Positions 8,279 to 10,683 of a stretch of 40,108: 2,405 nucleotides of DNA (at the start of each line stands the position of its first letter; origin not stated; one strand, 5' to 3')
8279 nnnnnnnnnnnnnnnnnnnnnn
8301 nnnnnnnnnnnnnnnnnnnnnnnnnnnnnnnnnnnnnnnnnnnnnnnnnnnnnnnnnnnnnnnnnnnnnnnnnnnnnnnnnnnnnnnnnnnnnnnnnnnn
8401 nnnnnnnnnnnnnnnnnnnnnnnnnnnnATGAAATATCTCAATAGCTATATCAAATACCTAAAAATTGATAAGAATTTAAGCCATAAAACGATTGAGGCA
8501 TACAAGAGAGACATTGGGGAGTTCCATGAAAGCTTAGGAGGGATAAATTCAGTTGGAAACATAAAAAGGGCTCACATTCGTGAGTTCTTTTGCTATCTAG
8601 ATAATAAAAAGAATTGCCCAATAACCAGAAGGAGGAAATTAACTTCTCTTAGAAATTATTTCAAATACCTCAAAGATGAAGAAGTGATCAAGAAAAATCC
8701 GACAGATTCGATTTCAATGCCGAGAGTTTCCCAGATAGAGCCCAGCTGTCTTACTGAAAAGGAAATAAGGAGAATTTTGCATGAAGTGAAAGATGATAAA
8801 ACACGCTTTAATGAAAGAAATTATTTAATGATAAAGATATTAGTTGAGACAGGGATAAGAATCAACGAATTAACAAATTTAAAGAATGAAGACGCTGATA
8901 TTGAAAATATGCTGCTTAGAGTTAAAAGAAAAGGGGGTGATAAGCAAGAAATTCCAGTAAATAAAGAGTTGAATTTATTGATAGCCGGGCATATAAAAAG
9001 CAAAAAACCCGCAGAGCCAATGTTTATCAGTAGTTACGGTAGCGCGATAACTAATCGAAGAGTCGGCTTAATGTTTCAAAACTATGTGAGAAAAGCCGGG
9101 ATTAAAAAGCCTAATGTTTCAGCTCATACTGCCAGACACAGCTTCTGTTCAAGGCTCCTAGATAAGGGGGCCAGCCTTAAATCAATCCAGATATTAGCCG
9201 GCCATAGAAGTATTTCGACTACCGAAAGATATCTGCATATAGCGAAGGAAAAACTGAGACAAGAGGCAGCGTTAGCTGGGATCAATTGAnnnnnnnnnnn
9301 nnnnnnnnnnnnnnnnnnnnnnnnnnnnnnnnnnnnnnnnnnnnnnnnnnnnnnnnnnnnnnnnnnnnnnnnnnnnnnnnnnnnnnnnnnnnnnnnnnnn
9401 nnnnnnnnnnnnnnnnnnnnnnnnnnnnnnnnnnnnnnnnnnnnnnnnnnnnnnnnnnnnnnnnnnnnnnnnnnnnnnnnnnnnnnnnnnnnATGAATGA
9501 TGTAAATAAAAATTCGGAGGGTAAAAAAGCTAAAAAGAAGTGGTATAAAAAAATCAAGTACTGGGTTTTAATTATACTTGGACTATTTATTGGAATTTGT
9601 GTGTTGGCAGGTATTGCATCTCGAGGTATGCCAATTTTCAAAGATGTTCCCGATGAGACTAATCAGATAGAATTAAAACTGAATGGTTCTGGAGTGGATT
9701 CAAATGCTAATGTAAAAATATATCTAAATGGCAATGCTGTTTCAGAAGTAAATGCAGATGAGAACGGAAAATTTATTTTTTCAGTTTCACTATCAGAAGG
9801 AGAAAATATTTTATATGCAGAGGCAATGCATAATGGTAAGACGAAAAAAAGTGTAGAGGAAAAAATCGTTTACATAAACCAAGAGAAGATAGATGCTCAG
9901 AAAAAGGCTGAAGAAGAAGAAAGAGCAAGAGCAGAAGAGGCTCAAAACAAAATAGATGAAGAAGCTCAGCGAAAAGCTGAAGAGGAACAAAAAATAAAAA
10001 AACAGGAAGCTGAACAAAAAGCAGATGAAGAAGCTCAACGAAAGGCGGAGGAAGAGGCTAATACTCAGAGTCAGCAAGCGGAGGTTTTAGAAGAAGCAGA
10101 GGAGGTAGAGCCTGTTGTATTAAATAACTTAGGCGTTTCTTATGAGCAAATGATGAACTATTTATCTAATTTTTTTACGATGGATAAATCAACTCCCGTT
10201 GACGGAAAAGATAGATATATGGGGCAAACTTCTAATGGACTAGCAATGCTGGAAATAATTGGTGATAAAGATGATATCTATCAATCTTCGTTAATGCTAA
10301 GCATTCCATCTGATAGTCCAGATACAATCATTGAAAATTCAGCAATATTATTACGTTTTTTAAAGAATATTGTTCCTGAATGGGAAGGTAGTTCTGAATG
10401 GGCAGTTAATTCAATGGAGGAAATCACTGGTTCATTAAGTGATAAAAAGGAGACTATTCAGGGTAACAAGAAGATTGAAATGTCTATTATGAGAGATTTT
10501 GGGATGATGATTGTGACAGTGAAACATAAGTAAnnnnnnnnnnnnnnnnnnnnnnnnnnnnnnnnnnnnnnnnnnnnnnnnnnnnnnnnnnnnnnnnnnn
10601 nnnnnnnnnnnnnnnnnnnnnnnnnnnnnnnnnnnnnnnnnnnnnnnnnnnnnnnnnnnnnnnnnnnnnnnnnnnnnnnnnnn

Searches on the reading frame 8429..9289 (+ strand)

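Call 12: search_protein_families(library=pfam, proteins=[window:8429-9289:+], max_evalue=0.01)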
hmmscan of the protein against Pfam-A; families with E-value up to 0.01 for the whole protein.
window:8429-9289:+ (286 aa): 5 families
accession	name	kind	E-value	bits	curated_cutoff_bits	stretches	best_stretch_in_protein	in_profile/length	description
PF00589.27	Phage_integrase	-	5.9e-34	117.8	27.1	1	108-274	3-171/172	Phage integrase family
PF02899.23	Phage_int_SAM_1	-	3.7e-16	59.6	22.3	1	4-84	1-82/83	Phage integrase, N-terminal SAM-like domain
PF13495.12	Phage_int_SAM_4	-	1.4e-06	29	27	1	6-86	4-83/85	Phage integrase, N-terminal SAM-like domain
PF16795.10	Phage_integr_3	-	2.9e-05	24.5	27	0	109-155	5-48/161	Archaeal phage integrase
PF13102.12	Phage_int_SAM_5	-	0.00023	21.9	22.3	1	2-92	4-95/98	Phage integrase SAM-like domain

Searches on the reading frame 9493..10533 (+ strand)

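Call 12: search_protein_families(library=pfam, proteins=[window:9493-10533:+], max_evalue=0.01)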
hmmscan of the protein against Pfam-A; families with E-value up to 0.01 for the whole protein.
window:9493-10533:+ (346 aa): 4 families
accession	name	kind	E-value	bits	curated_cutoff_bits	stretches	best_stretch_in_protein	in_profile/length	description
PF06459.17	RR_TM4-6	-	2.9e-05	24.4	25.1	1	130-230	79-181/277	Ryanodine Receptor TM 4-6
PF13718.12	GNAT_acetyltr_2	-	0.00045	20.1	24.6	1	160-247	132-213/229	GNAT acetyltransferase 2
PF09136.16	Glucodextran_B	-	0.0036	17.6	27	0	55-124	13-78/83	Glucodextranase, domain B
PF02841.20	GBP_C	-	0.0059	16.5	24.3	1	118-210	185-278/297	Guanylate-binding protein, C-terminal domain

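Call 65: search_protein_families(library=phrogs, proteins=[window:9493-10533:+], max_evalue=0.001)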
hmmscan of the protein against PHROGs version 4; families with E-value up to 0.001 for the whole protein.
window:9493-10533:+ (346 aa): 2 families
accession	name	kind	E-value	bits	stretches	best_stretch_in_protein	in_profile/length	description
phrog_32389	-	unknown function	0.00052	21.3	0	139-209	36-109/158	-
phrog_15587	-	unknown function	0.00069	20.3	0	113-196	60-136/191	-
